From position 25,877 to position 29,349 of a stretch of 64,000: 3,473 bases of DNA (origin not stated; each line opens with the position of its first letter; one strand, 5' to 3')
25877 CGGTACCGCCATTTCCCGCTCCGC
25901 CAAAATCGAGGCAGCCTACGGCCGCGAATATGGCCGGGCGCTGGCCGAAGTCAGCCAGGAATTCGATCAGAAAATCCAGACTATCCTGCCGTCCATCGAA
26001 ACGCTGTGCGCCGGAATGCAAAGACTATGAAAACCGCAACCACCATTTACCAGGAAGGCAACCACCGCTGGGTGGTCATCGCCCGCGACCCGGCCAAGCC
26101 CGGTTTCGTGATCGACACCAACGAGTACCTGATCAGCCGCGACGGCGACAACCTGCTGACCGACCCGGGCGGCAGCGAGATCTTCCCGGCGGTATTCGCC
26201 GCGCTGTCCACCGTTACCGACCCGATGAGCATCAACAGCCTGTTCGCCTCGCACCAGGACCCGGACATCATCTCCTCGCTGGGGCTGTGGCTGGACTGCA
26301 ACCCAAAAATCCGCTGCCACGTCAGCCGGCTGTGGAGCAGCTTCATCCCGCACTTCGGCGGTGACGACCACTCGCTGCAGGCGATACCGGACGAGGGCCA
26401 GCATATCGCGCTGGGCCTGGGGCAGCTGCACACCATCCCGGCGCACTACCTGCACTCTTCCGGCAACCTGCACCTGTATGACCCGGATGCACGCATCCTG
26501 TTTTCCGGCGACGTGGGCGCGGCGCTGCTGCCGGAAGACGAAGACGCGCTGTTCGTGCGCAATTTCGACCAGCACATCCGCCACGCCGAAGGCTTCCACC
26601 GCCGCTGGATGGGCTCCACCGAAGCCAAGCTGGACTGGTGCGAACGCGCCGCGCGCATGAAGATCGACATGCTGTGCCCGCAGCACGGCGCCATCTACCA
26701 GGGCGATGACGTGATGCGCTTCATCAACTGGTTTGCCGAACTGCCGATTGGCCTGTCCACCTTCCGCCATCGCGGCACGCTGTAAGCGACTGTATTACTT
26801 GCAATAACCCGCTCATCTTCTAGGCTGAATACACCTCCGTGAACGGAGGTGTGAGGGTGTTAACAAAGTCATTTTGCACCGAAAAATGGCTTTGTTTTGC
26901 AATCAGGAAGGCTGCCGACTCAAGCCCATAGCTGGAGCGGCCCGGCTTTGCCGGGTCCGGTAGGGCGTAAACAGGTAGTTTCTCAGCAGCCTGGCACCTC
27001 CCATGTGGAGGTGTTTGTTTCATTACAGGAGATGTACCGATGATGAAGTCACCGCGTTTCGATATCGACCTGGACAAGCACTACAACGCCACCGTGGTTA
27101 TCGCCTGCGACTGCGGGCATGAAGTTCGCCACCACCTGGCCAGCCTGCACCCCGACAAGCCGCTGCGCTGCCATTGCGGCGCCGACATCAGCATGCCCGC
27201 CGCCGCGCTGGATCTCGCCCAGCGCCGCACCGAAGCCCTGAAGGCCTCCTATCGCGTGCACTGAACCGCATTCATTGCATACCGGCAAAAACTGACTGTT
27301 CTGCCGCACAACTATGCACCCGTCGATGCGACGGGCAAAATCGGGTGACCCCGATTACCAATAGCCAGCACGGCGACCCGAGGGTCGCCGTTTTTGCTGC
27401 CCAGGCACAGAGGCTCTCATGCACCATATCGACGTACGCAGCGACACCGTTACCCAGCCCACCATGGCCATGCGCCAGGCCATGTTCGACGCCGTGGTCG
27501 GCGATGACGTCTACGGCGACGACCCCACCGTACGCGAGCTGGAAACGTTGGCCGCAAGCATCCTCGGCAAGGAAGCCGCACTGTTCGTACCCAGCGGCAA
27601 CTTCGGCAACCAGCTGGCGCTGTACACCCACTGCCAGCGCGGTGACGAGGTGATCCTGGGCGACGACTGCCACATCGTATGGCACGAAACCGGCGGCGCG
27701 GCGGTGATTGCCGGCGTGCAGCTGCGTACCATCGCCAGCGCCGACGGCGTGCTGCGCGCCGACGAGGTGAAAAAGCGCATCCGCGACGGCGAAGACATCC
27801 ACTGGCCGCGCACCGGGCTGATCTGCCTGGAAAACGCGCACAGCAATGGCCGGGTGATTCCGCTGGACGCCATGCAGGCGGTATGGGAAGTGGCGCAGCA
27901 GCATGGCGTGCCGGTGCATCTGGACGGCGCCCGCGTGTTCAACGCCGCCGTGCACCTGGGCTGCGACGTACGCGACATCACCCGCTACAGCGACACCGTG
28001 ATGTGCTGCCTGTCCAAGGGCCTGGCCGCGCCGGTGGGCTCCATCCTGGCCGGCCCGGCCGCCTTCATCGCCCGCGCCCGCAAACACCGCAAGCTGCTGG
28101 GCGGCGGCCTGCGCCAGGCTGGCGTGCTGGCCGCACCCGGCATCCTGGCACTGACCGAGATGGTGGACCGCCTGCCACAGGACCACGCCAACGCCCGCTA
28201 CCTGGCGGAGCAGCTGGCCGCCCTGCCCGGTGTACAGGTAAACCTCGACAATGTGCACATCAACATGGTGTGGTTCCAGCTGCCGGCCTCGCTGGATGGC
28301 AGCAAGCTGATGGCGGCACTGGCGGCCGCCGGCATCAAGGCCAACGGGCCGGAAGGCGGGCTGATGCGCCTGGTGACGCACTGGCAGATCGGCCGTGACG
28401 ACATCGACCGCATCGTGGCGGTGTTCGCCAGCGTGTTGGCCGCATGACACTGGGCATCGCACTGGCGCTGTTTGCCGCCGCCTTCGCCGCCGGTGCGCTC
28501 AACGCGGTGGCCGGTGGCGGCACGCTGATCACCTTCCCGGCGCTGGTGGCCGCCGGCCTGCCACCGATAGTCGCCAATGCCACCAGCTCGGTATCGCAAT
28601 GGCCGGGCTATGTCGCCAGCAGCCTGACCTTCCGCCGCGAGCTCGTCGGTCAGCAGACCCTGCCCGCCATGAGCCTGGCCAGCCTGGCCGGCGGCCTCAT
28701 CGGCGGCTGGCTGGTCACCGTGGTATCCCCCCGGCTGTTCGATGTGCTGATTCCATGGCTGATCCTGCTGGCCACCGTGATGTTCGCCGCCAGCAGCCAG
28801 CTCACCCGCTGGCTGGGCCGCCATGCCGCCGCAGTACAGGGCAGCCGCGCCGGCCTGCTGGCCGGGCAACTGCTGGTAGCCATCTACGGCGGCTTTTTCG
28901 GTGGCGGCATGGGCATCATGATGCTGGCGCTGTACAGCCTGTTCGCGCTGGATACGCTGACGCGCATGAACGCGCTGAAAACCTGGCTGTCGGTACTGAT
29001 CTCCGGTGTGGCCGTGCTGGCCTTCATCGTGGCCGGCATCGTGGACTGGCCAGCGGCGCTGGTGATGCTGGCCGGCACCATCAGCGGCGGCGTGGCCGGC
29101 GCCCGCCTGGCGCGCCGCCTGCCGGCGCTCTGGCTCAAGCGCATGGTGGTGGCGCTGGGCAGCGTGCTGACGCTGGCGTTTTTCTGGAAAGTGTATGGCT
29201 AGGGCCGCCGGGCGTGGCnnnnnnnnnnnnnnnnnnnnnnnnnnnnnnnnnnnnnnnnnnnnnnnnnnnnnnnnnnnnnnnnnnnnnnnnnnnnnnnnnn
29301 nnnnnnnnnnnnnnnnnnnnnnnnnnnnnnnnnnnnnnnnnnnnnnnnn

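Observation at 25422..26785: Translationally coupled mini-MCP (chemoreceptor-tip mimic) and MBL-fold protein: candidate cytoplasmic chemotaxis sensor module (ODP-like analogy)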

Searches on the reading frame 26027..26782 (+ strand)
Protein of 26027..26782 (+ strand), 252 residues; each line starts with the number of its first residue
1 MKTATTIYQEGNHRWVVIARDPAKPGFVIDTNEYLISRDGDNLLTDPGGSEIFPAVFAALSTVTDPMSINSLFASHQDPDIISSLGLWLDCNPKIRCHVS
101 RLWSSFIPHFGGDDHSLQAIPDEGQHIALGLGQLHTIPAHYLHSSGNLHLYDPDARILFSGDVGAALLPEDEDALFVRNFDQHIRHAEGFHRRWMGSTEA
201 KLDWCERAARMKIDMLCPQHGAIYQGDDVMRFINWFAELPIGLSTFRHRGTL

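Call 3: search_protein_families(library=pfam, proteins=[window:26027-26782:+], max_evalue=1)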
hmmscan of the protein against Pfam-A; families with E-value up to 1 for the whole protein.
window:26027-26782:+ (252 aa): 2 families
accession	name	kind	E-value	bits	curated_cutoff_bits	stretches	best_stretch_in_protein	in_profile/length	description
PF19583.5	ODP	-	7e-71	238.6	27.2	1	29-221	1-194/194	ODP family beta lactamase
PF00753.33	Lactamase_B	-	1.3e-17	64.8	22.7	1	31-220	6-196/196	Metallo-beta-lactamase superfamily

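Call 4: search_protein_families(library=ncbifam, proteins=[window:26027-26782:+], max_evalue=1)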
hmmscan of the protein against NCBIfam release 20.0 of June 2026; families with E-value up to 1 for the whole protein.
window:26027-26782:+ (252 aa): 2 families
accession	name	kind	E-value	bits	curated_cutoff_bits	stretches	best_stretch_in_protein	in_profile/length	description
NF008887.0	PRK11921.1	equivalog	0.0016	17.4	635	1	32-234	36-238/396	anaerobic nitric oxide reductase flavorubredoxin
NF012100.0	blaVIM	exception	0.07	12.4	500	1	114-161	152-197/266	VIM family subclass B1 metallo-beta-lactamase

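Call 5: search_solved_structures(query=window:26027-26782:+, max_evalue=0.01, show_alignments=2)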
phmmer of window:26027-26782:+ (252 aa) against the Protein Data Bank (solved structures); distinct sequences matched with E-value up to 0.01: 9.
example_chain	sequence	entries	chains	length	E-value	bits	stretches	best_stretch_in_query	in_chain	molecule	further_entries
6qrq_B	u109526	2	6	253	1.5e-61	211.3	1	7-244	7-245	Oxygen-binding diiron protein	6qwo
6qnm_A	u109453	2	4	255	5.2e-57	196.5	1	6-243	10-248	OXYGEN-BINDING DI-IRON PROTEIN | Uncharacterized protein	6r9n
4dik_A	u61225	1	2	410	1.1e-09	41.4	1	29-239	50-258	FLAVOPROTEIN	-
4dil_A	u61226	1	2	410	2e-09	40.5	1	29-239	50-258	FLAVOPROTEIN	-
5v8s_A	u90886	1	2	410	2e-09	40.5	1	29-239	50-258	Flavoprotein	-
1vme_A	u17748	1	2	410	2e-09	40.5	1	29-239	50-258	Flavoprotein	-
1e5d_A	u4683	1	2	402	2.1e-05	27.3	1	32-232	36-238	RUBREDOXIN:OXYGEN OXIDOREDUCTASE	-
1ycf_A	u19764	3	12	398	6.6e-05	25.7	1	32-237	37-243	Nitric oxide reductase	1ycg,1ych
6bm9_A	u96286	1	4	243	0.0045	19.6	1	7-161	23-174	Metallo-beta-lactamase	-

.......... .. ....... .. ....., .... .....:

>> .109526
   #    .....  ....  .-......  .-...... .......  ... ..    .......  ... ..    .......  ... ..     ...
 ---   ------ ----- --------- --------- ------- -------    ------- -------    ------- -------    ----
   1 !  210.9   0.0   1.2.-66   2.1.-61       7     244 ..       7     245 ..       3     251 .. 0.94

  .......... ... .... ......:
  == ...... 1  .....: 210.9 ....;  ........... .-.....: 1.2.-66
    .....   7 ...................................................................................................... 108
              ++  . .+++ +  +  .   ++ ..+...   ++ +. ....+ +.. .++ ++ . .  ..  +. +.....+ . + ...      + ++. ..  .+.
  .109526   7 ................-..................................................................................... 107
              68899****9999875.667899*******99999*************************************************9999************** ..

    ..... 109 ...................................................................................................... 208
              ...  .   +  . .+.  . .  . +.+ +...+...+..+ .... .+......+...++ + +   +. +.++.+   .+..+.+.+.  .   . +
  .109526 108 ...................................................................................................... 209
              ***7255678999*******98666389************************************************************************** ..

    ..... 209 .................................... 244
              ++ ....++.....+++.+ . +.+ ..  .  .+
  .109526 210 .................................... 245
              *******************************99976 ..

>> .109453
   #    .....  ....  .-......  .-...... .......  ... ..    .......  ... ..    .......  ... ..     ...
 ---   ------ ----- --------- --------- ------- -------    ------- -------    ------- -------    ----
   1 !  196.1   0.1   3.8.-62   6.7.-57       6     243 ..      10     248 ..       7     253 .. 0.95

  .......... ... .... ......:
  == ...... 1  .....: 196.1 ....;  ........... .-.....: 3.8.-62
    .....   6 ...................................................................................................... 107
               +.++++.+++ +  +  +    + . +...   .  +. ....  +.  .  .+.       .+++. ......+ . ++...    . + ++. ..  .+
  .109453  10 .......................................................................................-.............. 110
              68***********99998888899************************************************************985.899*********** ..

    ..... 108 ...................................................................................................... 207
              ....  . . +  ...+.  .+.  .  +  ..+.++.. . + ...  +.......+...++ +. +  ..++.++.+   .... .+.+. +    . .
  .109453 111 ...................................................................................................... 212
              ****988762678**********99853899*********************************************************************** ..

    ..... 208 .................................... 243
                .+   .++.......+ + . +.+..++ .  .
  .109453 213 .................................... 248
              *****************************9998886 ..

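Call 72: search_solved_structures(query=window:26027-26782:+, max_evalue=0.0001, show_alignments=3)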
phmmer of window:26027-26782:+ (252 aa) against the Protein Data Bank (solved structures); distinct sequences matched with E-value up to 0.0001: 8.
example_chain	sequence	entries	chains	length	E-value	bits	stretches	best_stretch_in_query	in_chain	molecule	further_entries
6qrq_B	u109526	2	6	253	1.5e-61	211.3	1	7-244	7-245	Oxygen-binding diiron protein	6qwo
6qnm_A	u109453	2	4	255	5.2e-57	196.5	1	6-243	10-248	OXYGEN-BINDING DI-IRON PROTEIN | Uncharacterized protein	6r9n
4dik_A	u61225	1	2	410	1.1e-09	41.4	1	29-239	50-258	FLAVOPROTEIN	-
4dil_A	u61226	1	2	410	2e-09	40.5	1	29-239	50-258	FLAVOPROTEIN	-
5v8s_A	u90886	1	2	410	2e-09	40.5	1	29-239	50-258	Flavoprotein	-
1vme_A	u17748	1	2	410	2e-09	40.5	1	29-239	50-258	Flavoprotein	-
1e5d_A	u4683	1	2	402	2.1e-05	27.3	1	32-232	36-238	RUBREDOXIN:OXYGEN OXIDOREDUCTASE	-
1ycf_A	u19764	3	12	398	6.6e-05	25.7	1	32-237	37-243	Nitric oxide reductase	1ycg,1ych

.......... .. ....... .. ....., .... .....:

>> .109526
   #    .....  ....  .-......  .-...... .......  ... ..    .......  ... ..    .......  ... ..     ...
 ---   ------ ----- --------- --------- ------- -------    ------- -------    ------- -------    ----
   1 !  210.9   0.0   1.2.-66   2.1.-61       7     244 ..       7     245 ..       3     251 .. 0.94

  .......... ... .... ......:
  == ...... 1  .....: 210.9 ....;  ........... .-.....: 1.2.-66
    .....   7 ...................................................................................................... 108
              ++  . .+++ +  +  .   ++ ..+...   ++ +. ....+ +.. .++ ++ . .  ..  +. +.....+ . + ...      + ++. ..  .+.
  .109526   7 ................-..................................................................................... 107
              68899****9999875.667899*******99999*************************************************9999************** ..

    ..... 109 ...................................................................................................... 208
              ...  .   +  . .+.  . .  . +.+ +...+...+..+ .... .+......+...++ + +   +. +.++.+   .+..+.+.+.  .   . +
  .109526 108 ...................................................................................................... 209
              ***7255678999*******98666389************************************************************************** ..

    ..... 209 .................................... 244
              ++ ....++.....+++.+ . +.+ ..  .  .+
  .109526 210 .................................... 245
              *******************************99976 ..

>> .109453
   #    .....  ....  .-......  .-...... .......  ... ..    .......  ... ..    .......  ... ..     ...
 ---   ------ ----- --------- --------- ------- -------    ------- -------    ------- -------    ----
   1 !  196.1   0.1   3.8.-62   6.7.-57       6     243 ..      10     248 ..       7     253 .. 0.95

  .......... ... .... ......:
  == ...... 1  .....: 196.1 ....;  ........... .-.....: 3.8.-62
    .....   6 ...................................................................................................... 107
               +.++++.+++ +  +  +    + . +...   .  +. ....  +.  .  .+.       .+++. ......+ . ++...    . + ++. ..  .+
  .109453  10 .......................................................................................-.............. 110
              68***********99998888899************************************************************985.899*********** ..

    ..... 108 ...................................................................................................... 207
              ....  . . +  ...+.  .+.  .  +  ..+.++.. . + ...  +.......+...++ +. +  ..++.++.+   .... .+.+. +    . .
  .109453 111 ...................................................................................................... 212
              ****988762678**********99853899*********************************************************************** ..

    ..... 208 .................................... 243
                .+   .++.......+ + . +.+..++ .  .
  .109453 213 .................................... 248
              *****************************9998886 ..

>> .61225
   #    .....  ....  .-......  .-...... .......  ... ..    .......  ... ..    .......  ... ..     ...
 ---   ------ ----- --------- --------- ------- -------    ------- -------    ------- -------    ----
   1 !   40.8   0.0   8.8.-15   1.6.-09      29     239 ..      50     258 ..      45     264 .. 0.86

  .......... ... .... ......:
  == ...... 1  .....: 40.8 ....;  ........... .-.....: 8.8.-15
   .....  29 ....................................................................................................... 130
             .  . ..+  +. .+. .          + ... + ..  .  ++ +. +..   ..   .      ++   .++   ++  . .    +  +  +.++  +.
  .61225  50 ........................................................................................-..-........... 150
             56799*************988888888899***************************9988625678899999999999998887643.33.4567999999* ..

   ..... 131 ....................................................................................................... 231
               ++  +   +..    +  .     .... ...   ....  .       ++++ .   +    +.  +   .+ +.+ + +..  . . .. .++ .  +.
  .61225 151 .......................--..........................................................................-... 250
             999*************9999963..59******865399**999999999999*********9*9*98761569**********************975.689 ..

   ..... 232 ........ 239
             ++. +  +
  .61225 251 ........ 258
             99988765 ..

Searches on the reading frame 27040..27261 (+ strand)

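Call 46: search_protein_families(library=pfam, proteins=[window:27040-27261:+], max_evalue=0.001)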
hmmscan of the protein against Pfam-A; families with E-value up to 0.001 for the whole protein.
window:27040-27261:+ (74 aa): 0 families

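Call 64: search_protein_families(library=pfam, proteins=[window:27040-27261:+], max_evalue=0.01)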
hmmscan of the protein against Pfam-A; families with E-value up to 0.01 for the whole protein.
seq(74 aa): 1 family
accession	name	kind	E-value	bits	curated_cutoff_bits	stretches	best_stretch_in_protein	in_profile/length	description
PF17283.8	Zn_ribbon_SprT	-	0.0096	16.4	28.1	0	23-47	7-31/38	SprT-like zinc ribbon domain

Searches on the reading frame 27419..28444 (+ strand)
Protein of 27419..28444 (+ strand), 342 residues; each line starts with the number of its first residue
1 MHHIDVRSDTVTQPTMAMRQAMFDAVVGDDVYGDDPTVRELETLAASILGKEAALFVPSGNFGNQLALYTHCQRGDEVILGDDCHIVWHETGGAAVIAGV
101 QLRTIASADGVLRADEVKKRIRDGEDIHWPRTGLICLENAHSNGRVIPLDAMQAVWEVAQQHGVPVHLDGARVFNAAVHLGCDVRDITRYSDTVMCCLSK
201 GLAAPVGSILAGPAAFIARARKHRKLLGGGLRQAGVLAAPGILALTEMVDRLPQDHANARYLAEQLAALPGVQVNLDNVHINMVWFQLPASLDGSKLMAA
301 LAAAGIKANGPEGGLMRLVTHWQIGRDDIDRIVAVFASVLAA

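Call 46: search_protein_families(library=pfam, proteins=[window:27419-28444:+], max_evalue=0.001)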
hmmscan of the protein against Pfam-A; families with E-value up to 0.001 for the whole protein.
window:27419-28444:+ (342 aa): 4 families
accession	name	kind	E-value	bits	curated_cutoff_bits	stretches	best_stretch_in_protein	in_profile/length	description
PF01212.27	Beta_elim_lyase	-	1.9e-108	362.6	27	1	5-287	1-286/288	Beta-eliminating lyase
PF01041.23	DegT_DnrJ_EryC1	-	5.1e-08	33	19.8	0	20-178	8-154/360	DegT/DnrJ/EryC1/StrS aminotransferase family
PF00155.27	Aminotran_1_2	-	8.1e-08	32.3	19.7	1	29-302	35-323/361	Aminotransferase class I and II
PF01053.26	Cys_Met_Meta_PP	-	6.5e-05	22.1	27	1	35-184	51-191/381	Cys/Met metabolism PLP-dependent enzyme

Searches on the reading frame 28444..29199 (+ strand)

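Call 46: search_protein_families(library=pfam, proteins=[window:28444-29199:+], max_evalue=0.001)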
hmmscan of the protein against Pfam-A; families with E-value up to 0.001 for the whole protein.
window:28444-29199:+ (252 aa): 1 family
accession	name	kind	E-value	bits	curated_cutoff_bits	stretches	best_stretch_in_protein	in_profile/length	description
PF01925.25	TauE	-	1.5e-36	126.7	32.6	1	9-244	1-235/237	Sulfite exporter TauE/SafE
